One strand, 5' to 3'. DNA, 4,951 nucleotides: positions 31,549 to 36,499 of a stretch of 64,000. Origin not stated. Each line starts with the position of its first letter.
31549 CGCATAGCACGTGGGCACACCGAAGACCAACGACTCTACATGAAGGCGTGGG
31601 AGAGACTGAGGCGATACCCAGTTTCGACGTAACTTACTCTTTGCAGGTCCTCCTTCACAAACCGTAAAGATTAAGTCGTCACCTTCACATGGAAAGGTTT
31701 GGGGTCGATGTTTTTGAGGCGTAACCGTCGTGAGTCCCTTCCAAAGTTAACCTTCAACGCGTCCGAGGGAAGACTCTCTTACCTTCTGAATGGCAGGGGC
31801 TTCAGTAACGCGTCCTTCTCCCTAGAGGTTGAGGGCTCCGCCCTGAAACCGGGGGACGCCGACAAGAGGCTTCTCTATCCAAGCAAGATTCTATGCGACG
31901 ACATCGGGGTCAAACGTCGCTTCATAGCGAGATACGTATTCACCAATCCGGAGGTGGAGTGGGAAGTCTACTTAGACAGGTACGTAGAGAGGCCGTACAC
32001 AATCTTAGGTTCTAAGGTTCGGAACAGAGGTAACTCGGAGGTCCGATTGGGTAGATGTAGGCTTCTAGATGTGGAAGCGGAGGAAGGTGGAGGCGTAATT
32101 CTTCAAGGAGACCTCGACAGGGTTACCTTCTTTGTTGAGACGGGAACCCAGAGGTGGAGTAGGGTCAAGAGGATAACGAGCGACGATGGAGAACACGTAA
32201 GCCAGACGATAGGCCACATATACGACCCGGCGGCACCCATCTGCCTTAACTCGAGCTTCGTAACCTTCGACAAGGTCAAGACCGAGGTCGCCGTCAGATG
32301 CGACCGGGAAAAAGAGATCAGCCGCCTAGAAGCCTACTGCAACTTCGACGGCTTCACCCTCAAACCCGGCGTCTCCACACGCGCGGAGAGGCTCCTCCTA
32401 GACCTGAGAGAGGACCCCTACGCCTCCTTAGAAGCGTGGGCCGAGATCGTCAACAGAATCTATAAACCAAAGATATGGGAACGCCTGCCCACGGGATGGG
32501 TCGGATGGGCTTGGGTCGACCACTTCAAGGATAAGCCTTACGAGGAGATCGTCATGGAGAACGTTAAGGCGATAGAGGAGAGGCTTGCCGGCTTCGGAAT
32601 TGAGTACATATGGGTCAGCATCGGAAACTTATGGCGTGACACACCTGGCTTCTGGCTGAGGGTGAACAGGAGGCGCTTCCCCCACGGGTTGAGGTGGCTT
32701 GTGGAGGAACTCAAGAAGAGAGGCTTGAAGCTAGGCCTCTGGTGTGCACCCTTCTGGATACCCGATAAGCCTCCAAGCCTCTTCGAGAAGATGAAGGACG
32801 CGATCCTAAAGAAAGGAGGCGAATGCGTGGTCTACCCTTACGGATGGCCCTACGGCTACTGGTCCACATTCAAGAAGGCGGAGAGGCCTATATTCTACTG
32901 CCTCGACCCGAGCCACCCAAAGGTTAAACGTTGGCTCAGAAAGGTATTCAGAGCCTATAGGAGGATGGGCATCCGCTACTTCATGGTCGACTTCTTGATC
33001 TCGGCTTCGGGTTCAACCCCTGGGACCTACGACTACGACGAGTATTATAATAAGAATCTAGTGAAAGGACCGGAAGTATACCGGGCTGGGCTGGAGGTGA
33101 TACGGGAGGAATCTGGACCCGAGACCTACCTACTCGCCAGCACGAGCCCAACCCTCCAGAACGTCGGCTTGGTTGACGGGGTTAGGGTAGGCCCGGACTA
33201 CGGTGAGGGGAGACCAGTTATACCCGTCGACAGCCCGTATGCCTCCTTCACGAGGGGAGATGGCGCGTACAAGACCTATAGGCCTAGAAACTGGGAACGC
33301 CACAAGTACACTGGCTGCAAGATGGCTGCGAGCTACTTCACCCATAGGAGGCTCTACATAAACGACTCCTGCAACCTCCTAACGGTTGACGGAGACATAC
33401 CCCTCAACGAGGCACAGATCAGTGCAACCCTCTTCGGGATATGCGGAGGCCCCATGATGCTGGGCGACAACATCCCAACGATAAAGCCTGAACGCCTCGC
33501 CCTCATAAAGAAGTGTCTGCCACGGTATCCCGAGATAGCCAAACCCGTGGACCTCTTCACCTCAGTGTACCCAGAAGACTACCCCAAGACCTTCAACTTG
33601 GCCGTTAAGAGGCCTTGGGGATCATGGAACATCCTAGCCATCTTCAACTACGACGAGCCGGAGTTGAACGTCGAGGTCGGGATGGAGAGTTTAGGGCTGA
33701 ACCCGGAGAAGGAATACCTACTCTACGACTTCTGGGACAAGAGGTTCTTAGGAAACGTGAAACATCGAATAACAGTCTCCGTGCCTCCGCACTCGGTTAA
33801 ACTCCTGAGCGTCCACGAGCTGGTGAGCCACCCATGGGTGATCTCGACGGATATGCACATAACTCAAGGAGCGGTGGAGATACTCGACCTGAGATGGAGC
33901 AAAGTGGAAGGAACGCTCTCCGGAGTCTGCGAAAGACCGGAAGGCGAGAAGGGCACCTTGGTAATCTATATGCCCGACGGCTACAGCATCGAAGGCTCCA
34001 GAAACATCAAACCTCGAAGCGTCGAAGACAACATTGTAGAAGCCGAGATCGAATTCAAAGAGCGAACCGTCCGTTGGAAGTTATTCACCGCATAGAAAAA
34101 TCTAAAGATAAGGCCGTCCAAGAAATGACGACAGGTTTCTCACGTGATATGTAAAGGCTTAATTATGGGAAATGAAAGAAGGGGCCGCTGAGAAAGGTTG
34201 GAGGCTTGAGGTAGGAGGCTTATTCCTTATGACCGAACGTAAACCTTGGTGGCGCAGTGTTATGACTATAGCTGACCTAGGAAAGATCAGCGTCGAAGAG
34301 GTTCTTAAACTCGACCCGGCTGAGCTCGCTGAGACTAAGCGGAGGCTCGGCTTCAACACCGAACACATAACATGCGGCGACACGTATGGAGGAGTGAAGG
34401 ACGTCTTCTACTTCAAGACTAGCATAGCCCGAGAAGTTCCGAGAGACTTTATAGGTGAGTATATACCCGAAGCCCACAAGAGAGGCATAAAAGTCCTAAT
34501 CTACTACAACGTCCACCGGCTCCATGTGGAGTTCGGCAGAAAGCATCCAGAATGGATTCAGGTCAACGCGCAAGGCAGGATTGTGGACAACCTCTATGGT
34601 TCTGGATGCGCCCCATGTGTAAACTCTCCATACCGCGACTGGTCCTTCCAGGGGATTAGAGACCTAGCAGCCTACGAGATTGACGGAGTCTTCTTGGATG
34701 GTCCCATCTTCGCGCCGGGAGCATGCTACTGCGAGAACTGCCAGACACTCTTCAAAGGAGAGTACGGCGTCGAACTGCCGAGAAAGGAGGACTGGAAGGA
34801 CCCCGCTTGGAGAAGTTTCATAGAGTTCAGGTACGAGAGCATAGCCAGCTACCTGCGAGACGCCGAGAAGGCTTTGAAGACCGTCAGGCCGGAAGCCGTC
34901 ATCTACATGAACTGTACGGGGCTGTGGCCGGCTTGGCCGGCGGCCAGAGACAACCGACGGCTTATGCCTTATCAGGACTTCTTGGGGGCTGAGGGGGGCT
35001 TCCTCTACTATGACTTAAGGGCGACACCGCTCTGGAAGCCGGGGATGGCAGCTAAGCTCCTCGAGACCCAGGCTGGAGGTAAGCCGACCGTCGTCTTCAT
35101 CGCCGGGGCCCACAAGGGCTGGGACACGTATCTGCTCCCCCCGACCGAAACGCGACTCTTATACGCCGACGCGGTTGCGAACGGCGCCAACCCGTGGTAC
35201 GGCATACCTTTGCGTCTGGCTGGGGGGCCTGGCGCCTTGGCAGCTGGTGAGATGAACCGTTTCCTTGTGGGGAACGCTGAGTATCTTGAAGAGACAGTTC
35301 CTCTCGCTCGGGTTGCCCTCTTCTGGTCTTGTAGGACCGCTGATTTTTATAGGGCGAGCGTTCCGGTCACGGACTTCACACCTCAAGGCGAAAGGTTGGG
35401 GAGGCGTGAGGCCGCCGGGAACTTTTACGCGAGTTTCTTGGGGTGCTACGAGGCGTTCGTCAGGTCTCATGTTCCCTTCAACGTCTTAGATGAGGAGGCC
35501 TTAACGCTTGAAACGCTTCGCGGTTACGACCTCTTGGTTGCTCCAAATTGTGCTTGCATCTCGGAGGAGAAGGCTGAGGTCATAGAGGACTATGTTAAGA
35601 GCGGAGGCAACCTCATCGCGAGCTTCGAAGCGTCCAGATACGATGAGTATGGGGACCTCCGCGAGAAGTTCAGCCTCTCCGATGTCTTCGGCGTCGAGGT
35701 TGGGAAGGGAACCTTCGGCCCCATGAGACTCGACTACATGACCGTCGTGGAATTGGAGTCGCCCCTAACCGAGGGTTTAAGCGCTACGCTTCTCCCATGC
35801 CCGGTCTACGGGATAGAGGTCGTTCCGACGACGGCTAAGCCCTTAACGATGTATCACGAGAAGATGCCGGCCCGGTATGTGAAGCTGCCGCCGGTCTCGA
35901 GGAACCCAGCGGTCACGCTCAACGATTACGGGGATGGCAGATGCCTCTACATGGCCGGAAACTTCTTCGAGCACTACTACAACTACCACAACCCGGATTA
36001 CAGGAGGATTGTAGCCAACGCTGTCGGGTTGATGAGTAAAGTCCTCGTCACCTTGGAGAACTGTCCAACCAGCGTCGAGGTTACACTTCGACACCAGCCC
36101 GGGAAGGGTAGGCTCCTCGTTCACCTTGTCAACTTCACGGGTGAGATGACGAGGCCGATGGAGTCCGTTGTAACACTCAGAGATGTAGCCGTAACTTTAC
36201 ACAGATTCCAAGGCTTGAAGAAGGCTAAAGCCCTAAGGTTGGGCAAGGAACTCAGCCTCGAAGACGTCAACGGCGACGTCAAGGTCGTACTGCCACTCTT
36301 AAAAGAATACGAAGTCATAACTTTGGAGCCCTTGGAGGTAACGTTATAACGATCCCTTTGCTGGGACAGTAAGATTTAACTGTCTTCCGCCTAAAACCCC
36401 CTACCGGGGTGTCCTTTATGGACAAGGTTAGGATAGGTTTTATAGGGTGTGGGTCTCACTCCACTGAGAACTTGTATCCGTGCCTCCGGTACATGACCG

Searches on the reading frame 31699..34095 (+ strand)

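Call 68: search_protein_families(library=pfam, max_evalue=0.00001, proteins=[window:31699-34095:+])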
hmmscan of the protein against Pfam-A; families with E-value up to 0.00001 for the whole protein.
window:31699-34095:+ (798 aa): 1 family
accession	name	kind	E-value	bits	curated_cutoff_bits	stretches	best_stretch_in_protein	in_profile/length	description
PF17801.7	Melibiase_C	-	4.5e-07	30.3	22.9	1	645-704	17-70/71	Alpha galactosidase C-terminal beta sandwich domain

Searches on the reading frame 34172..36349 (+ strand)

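Call 68: search_protein_families(library=pfam, max_evalue=0.00001, proteins=[window:34172-36349:+])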
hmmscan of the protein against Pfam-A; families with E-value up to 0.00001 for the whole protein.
window:34172-36349:+ (725 aa): 4 families
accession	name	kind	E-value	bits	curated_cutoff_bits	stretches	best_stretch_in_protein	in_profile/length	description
PF14871.12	GHL6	-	3.5e-16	60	35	1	48-176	1-131/132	Hypothetical glycosyl hydrolase 6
PF08532.16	Glyco_hydro_42M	-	6.5e-14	52.4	25.8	1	425-597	35-187/207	Beta-galactosidase trimerisation domain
PF06283.17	ThuA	-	9.7e-09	36.2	33.4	1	438-618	36-206/209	Trehalose utilisation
PF02638.21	GHL10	-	2.7e-08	33.7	27.9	1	86-252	64-233/311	Glycosyl hydrolase-like 10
